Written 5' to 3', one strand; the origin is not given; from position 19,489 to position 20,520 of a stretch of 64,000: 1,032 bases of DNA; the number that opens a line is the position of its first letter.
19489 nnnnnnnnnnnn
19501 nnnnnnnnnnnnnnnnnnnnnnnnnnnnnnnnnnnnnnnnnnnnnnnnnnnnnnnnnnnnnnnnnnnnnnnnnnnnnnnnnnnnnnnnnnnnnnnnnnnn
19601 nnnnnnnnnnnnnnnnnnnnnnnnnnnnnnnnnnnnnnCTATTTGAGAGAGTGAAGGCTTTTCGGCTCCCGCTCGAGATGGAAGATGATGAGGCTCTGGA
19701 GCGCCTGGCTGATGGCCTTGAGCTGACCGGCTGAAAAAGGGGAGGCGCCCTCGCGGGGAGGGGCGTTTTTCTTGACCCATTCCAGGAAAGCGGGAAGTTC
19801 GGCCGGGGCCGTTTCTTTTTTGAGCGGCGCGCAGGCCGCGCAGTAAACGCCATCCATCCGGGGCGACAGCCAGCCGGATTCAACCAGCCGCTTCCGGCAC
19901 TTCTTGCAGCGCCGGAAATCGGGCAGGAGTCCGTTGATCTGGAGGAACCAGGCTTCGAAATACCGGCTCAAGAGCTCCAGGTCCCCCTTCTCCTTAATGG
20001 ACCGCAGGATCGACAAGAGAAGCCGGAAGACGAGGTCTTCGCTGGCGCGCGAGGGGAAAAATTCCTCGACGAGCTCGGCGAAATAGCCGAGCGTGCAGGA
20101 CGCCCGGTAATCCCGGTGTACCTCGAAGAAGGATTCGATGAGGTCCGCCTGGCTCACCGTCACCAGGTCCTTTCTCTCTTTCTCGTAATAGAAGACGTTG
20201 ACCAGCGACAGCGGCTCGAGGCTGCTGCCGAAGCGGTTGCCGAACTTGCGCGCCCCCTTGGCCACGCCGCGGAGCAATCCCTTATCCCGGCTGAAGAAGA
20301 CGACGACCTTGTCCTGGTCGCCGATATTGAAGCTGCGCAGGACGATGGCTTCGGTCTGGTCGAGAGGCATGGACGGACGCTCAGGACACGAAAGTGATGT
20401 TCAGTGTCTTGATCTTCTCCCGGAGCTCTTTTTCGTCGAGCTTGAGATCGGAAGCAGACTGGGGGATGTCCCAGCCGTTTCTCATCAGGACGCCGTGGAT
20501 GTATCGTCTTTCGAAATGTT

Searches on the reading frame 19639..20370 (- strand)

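Call 48: search_protein_families(library=pfam, proteins=[window:19639-20370:-], max_evalue=0.00001)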
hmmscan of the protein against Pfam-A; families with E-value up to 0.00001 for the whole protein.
window:19639-20370:- (243 aa): 2 families
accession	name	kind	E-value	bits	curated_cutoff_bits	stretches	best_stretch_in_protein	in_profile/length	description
PF11967.14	RecO_N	-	1.2e-21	76.9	27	1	5-81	5-80/80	Recombination protein O N terminal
PF02565.21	RecO_C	-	1.7e-18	67.3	22.1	1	86-239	2-156/157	Recombination protein O C terminal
